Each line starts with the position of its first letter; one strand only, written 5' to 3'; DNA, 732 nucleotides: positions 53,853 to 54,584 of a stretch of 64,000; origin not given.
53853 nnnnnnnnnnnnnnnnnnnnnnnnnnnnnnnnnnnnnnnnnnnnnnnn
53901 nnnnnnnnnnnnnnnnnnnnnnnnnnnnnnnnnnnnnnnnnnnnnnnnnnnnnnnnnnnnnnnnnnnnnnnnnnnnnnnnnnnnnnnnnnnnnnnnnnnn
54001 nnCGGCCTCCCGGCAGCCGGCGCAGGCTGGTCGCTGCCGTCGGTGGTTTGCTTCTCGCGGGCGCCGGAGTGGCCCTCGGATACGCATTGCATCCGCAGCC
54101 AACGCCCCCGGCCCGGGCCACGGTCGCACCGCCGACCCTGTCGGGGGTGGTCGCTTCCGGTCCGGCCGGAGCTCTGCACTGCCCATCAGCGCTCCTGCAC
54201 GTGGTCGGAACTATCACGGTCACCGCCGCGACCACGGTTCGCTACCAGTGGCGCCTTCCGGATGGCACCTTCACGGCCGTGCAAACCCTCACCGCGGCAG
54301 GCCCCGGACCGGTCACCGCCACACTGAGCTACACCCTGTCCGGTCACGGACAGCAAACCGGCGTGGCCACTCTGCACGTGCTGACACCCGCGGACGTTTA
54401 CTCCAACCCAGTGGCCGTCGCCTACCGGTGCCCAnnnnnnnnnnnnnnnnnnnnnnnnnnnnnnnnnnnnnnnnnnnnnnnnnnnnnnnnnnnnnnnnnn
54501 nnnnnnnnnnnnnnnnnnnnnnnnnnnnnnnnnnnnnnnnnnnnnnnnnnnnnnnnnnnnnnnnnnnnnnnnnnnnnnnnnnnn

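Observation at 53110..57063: FHA protein, Thr-repeat membrane protein and receptor-like Ser/Thr kinase divergent from the eccC operon: candidate phospho-threonine regulatory module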

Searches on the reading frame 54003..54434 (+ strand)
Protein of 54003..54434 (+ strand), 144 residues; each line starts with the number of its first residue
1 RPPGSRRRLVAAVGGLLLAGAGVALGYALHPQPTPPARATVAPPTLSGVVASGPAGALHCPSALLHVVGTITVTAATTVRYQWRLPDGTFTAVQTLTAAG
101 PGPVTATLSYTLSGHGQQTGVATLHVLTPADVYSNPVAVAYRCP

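Call 51: search_protein_representatives(protein=window:54003-54434:+)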
Query: 144 residues. Proteins with E-value up to 0.001 (for the whole library): 225; up to 1e-10: 47; up to 1e-30: 2. The best 150 are listed.
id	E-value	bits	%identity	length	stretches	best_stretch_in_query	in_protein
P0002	1.6e-74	265.0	91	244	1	1-144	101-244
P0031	5.7e-34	133.6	32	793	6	59-143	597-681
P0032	1.1e-24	103.4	45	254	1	3-144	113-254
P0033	9.5e-24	100.4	49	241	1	7-143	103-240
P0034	1.1e-23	100.2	34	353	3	9-144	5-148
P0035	1.8e-21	93.0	35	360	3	48-143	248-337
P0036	2.0e-21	92.9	50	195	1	7-144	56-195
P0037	2.3e-21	92.7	42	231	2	4-144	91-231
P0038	2.6e-21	92.5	44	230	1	5-143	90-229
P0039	7.6e-21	91.0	34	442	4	40-143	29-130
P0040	9.7e-20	87.4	27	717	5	33-137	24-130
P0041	1.1e-18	84.0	46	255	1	10-144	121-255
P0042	5.1e-18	81.8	36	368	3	51-141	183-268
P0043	1.7e-17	80.2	32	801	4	43-135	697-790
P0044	1.1e-16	77.6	32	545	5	67-135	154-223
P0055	1.4e-13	67.5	38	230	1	5-143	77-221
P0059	3.2e-13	66.3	36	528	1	1-144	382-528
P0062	5.5e-13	65.5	38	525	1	5-144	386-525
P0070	2.4e-12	63.4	41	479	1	6-144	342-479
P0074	1.4e-11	61.0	38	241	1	2-143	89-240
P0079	2.7e-10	56.8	38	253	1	3-144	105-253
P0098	1.3e-08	51.4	40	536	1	4-144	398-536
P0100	1.4e-08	51.2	43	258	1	1-143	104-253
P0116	3.5e-07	46.7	35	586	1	6-144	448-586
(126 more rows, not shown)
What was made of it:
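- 53631..54437 (+): MEM, a 268-aa single-pass membrane protein. It has a disordered cytoplasmic N-terminus (residues 1-128), a TM helix (129-153; 54015-54089) and an Ig-like ectodomain (170-266; 54138-54428) with two invariant Cys. There are 225 remote homologues (call 51).
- On MEM family (defined here): kinase-less IDR + TM + Ig-like ectodomain proteins: phmmer gives E of 1e-24 to 1e-8 to the kinase-less members of 184-309 aa (call 51).
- HMMER against 1.84 billion representatives gives 225 hits (call 51).
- Tried and rejected: The full HMMER scan was needed to find the MEM family (call 51).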

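Call 52: search_protein_families(library=pfam, proteins=[P0059, P0062, P0070, P0098, P0116, P0032, P0033, P0037, P0031, P0034], max_evalue=0.001)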
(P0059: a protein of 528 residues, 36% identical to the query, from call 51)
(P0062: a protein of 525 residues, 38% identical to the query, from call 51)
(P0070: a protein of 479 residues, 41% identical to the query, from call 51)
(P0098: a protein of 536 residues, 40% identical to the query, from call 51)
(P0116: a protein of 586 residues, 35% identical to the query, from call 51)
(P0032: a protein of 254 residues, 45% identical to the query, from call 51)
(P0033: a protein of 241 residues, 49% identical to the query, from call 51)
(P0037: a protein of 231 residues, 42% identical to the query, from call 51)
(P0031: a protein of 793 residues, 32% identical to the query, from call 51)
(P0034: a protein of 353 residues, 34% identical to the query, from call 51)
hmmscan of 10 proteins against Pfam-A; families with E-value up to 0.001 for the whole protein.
P0059 (528 aa): 4 families
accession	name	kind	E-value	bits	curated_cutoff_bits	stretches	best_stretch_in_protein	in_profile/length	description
PF00069.31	Pkinase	-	4.9e-47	161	31.7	1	17-237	4-209/263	Protein kinase domain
PF07714.23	PK_Tyr_Ser-Thr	-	8.5e-31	107.6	23.1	1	16-271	3-248/258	Protein tyrosine and serine/threonine kinase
PF17667.7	Pkinase_fungal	-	1.5e-05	24.4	24.1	1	116-211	291-379/387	Fungal protein kinase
PF01636.29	APH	-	0.0002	21.7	23.2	0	114-148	150-184/239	Phosphotransferase enzyme family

P0062 (525 aa): 3 families
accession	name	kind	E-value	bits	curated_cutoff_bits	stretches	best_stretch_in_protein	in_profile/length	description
PF00069.31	Pkinase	-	8.8e-49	166.7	31.7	1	16-266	3-251/263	Protein kinase domain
PF07714.23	PK_Tyr_Ser-Thr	-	7.1e-32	111.2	23.1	1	16-267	3-249/258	Protein tyrosine and serine/threonine kinase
PF03109.22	ABC1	-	3.9e-06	26.6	22.9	1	57-161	118-219/244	ABC1 atypical kinase-like domain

P0070 (479 aa): 4 families
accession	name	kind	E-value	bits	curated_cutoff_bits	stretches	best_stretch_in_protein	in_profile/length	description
PF00069.31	Pkinase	-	1.4e-49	169.3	31.7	1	10-214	1-204/263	Protein kinase domain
PF07714.23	PK_Tyr_Ser-Thr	-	1.8e-34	119.7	23.1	1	11-252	2-250/258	Protein tyrosine and serine/threonine kinase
PF03109.22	ABC1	-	1.4e-07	31.3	22.9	1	65-149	132-214/244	ABC1 atypical kinase-like domain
PF01636.29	APH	-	3.3e-06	27.5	23.2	1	14-119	3-108/239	Phosphotransferase enzyme family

P0098 (536 aa): 4 families
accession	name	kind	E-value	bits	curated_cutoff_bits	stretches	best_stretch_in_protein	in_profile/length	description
PF00069.31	Pkinase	-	4.2e-43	148.1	31.7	1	11-216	1-203/263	Protein kinase domain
PF07714.23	PK_Tyr_Ser-Thr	-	7.1e-34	117.7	23.1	1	13-217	3-212/258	Protein tyrosine and serine/threonine kinase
PF03109.22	ABC1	-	2.6e-06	27.2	22.9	1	48-156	112-215/244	ABC1 atypical kinase-like domain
PF01636.29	APH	-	8.3e-05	22.9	23.2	0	18-103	6-88/239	Phosphotransferase enzyme family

P0116 (586 aa): 4 families
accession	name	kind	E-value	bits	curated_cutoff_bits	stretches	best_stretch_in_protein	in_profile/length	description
PF00069.31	Pkinase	-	7.3e-47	160.4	31.7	1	16-223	1-205/263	Protein kinase domain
PF07714.23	PK_Tyr_Ser-Thr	-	2e-34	119.5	23.1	1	18-227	3-217/258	Protein tyrosine and serine/threonine kinase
PF01636.29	APH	-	8.7e-06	26.1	23.2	0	119-161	155-198/239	Phosphotransferase enzyme family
PF03109.22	ABC1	-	9.3e-06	25.4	22.9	1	56-161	115-215/244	ABC1 atypical kinase-like domain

P0032 (254 aa): 0 families

P0033 (241 aa): 0 families

P0037 (231 aa): 0 families

P0031 (793 aa): 3 families
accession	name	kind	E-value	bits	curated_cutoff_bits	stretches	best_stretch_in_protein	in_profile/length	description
PF12245.14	Big_3_2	-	4.3e-10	40.3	23.3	0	277-326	32-80/122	Bacterial Ig-like domain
PF03785.20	Peptidase_C25_C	-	4.2e-08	33.4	25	0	343-377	5-41/79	Peptidase family C25, C terminal ig-like domain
PF22075.2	DUF6939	-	1.3e-06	28.6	27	0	543-569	48-74/167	Family of unknown function (DUF6939)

P0034 (353 aa): 0 families

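Call 63: find_encoding_contigs(protein=P0033, flank=10000, max_places=3)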
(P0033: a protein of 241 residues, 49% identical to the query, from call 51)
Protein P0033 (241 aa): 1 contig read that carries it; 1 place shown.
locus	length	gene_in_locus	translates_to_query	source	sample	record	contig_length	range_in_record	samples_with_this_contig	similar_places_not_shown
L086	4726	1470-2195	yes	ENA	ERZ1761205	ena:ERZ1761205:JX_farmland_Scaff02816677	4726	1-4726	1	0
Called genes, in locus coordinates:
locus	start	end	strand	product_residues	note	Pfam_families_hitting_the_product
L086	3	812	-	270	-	?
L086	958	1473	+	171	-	PF00498:FHA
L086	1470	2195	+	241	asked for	-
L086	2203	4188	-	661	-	PF00069:Pkinase, PF07714:PK_Tyr_Ser-Thr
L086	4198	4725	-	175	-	?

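Call 64: list_cluster_members(proteins=[P0032, P0033, P0036, P0037, P0038, P0041, P0055, P0074, P0079, P0100])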
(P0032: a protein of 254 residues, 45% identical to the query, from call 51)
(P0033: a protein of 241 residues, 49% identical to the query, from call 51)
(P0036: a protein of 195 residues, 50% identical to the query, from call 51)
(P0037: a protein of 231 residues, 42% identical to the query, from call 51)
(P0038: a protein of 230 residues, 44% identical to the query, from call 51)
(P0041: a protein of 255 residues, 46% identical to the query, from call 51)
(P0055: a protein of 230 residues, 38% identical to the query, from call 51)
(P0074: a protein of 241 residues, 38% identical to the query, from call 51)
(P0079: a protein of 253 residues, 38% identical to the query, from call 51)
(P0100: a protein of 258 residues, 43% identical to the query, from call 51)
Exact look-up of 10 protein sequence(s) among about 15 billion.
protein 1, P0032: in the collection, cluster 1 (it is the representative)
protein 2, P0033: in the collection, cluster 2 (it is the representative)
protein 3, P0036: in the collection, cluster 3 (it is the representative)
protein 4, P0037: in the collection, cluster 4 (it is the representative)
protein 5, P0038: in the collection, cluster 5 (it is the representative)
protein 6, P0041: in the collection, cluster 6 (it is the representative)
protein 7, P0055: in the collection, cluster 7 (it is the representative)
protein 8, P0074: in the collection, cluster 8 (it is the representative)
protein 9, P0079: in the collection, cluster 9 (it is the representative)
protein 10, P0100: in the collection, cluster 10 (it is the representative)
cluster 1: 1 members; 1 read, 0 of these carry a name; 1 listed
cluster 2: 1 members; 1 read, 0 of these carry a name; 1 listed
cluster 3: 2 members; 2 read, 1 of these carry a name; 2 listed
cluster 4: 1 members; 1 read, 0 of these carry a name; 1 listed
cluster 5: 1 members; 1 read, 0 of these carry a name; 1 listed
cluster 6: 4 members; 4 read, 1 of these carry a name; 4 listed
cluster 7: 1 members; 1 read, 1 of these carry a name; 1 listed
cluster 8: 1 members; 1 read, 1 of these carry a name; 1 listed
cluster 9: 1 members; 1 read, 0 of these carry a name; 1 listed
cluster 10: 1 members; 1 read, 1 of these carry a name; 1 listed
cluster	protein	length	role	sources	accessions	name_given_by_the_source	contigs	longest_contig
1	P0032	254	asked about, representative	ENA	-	-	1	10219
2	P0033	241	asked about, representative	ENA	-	-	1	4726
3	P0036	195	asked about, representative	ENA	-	-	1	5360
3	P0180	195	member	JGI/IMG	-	hypothetical protein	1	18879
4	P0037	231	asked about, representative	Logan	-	-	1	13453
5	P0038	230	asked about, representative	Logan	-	-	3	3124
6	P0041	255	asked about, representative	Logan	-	-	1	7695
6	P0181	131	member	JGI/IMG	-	hypothetical protein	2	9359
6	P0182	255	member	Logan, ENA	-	-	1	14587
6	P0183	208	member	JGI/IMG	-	-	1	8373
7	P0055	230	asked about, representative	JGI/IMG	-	hypothetical protein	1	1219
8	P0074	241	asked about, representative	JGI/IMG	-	hypothetical protein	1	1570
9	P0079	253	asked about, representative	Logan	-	-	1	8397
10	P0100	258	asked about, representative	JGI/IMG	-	hypothetical protein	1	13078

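Call 65: find_encoding_contigs(protein=P0032, flank=10000, max_places=2)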
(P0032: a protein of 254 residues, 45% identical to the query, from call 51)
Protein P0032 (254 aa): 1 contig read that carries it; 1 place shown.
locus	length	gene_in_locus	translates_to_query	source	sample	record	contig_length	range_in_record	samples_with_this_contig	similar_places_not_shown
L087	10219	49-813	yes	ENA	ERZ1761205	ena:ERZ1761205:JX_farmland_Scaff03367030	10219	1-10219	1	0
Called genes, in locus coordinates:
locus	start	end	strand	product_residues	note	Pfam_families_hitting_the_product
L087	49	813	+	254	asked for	-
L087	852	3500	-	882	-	-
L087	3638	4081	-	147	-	PF01451:LMWPc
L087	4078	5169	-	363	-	PF01758:SBF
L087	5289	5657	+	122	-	PF01022:HTH_5, PF01047:MarR (weak), PF12802:MarR_2 (weak), PF12840:HTH_20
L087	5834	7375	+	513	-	PF01225:Mur_ligase (weak), PF08245:Mur_ligase_M, PF02875:Mur_ligase_C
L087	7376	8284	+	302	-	PF00535:Glycos_transf_2, PF10111:Glyco_tranf_2_2, PF13641:Glyco_tranf_2_3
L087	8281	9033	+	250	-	PF05050:Methyltransf_21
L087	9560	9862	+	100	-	-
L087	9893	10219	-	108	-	?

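Call 66: find_encoding_contigs(protein=P0037, flank=10000, max_places=2)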
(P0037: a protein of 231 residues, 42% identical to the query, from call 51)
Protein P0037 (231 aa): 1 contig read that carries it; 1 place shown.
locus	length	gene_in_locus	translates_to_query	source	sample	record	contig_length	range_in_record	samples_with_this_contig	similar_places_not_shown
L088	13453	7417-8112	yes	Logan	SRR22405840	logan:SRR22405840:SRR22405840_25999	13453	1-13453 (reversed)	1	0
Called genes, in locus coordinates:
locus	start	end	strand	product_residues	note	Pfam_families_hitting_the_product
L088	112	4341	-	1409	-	PF16697:Yop-YscD_cpl, PF00498:FHA, PF13191:AAA_16 (faint), PF00004:AAA (faint), PF13401:AAA_22 (faint), PF25199:nSTAND_NTPase5 (faint), PF01580:FtsK_SpoIIIE, PF01580:FtsK_SpoIIIE, +1 more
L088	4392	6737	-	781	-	PF00486:Trans_reg_C (weak), PF03704:BTAD, PF25872:HTH_77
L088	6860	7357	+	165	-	PF16697:Yop-YscD_cpl (weak), PF00498:FHA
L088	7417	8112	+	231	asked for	-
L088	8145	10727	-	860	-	PF00069:Pkinase, PF03109:ABC1 (faint), PF07714:PK_Tyr_Ser-Thr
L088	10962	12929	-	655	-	-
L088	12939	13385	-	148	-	-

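Call 67: find_encoding_contigs(protein=P0182, flank=10000, max_places=2)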
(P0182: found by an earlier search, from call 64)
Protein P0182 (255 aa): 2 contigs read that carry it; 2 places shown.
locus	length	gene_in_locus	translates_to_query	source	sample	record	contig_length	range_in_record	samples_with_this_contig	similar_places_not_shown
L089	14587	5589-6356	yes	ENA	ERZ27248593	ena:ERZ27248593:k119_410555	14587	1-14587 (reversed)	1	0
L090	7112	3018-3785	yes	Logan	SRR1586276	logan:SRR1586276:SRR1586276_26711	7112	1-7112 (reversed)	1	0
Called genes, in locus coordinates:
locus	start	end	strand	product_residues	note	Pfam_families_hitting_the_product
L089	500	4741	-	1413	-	PF16697:Yop-YscD_cpl, PF00498:FHA, PF13191:AAA_16 (faint), PF00004:AAA (faint), PF05729:NACHT (faint), PF13401:AAA_22 (faint), PF01580:FtsK_SpoIIIE, PF01580:FtsK_SpoIIIE, +3 more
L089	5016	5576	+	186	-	PF16697:Yop-YscD_cpl (weak), PF00498:FHA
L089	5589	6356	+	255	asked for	-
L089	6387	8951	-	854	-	PF00069:Pkinase, PF07714:PK_Tyr_Ser-Thr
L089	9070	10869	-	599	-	-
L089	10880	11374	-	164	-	-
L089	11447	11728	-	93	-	-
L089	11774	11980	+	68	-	-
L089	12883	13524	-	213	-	PF13302:Acetyltransf_3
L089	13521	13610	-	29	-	-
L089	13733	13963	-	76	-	-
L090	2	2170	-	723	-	?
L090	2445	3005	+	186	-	PF16697:Yop-YscD_cpl (weak), PF00498:FHA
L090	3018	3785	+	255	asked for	-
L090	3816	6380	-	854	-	PF00069:Pkinase, PF07714:PK_Tyr_Ser-Thr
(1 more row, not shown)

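Call 89: search_protein_families(library=pfam, proteins=[L089:9070-10869:-, L089:10880-11374:-, L089:11447-11728:-, L088:10962-12929:-, L088:4392-6737:-, L086:3-812:-], max_evalue=0.01)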
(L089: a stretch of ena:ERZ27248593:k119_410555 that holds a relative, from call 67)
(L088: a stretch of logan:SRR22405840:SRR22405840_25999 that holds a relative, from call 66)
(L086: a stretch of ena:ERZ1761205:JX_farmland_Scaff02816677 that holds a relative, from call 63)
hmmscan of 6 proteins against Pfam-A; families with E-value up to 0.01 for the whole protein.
L089:9070-10869:- (599 aa): 0 families

L089:10880-11374:- (164 aa): 0 families

L089:11447-11728:- (93 aa): 1 family
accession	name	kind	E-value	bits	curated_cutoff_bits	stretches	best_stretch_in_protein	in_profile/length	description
PF06013.18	WXG100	-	0.0041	17.8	27.3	0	13-90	11-84/86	Proteins of 100 residues with WXG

L088:10962-12929:- (655 aa): 0 families

L088:4392-6737:- (781 aa): 7 families
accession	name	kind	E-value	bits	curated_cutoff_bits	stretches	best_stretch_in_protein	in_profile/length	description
PF03704.23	BTAD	-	3.6e-42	144.6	22.1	1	93-238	1-146/146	Bacterial transcriptional activator domain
PF00486.34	Trans_reg_C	-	7.1e-07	29.7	26.2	1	21-72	8-59/77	Transcriptional regulatory protein, C terminal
PF14559.12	TPR_19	-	5.4e-05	23.9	25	0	168-209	5-46/68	Tetratricopeptide repeat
PF13481.12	AAA_25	-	0.00027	21.1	27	1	272-326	13-64/195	AAA domain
PF13401.12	AAA_22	-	0.0005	20.8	27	1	290-392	4-109/130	AAA domain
PF13191.12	AAA_16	-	0.00083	20.3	32.6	1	273-403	1-134/167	AAA ATPase domain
PF01637.24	ATPase_2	-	0.0091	16.3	33.2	0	274-358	1-87/225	ATPase domain predominantly from Archaea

L086:3-812:- (270 aa): 2 families
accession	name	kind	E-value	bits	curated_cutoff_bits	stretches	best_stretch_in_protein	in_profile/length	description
PF03704.23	BTAD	-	1.9e-44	152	22.1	1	94-239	1-146/146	Bacterial transcriptional activator domain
PF00486.34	Trans_reg_C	-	1.3e-10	41.6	26.2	1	22-75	8-61/77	Transcriptional regulatory protein, C terminal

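Call 90: find_encoding_contigs(protein=P0100, flank=10000, max_places=1)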
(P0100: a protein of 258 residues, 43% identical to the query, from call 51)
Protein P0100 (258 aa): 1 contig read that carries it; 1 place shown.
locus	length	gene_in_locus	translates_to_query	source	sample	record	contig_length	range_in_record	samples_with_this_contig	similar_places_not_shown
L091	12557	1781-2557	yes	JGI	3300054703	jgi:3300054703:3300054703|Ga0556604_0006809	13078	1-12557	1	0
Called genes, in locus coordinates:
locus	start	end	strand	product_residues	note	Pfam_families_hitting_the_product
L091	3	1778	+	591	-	?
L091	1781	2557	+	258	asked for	-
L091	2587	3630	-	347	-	PF00296:Bac_luciferase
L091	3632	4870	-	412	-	PF00067:p450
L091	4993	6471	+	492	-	PF13452:FAS1_DH_region, PF12172:zf-ChsH2, PF01796:OB_ChsH2_C, PF01575:MaoC_dehydratas (weak)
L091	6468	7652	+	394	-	PF00108:Thiolase_N, PF22691:Thiolase_C_1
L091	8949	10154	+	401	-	PF03721:UDPG_MGDP_dh_N, PF00984:UDPG_MGDP_dh, PF03720:UDPG_MGDP_dh_C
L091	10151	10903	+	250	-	PF00535:Glycos_transf_2, PF13641:Glyco_tranf_2_3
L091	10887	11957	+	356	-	PF01073:3Beta_HSD (faint), PF01370:Epimerase, PF04321:RmlD_sub_bind (faint), PF07993:NAD_binding_4 (faint), PF13460:NAD_binding_10 (weak), PF16363:GDP_Man_Dehyd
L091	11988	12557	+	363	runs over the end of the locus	?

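Call 91: find_encoding_contigs(protein=P0180, flank=10000, max_places=1)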
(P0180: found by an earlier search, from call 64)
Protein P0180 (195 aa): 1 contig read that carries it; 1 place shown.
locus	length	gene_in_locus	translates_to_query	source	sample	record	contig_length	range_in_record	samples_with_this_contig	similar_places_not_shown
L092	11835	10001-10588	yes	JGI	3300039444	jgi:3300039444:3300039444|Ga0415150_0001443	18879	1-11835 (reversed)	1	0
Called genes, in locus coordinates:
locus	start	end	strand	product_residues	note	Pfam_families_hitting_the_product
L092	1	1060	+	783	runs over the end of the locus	PF00196:GerE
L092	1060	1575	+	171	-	-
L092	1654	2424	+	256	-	-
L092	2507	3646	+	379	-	-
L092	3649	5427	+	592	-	-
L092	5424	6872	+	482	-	PF00350:Dynamin_N, PF01926:MMR_HSR1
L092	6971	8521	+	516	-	PF13229:Beta_helix (weak)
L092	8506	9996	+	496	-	PF06723:MreB_Mbl (faint), PF00012:HSP70, PF00498:FHA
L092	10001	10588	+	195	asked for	-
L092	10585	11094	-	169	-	-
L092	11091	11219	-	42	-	-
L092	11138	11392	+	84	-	-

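Call 92: find_encoding_contigs(protein=P0079, flank=10000, max_places=1)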
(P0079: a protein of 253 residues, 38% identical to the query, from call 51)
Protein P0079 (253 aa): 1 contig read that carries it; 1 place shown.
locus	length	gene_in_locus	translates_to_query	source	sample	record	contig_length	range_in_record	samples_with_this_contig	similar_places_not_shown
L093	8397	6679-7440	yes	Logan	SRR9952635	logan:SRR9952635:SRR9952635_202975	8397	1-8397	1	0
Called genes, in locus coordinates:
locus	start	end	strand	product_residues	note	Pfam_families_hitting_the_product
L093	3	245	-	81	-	?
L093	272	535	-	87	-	-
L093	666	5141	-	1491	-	PF00498:FHA, PF16697:Yop-YscD_cpl, PF01580:FtsK_SpoIIIE, PF01935:DUF87 (faint), PF05872:HerA_C (faint), PF13555:AAA_29 (faint), PF25199:nSTAND_NTPase5 (faint), PF01580:FtsK_SpoIIIE, +6 more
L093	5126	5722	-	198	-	PF04542:Sigma70_r2, PF08281:Sigma70_r4_2 (weak), PF04545:Sigma70_r4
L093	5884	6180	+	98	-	PF12844:HTH_19 (weak), PF13560:HTH_31, PF01381:HTH_3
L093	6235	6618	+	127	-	PF00072:Response_reg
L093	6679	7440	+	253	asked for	-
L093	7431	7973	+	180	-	PF00498:FHA, PF16697:Yop-YscD_cpl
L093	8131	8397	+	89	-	?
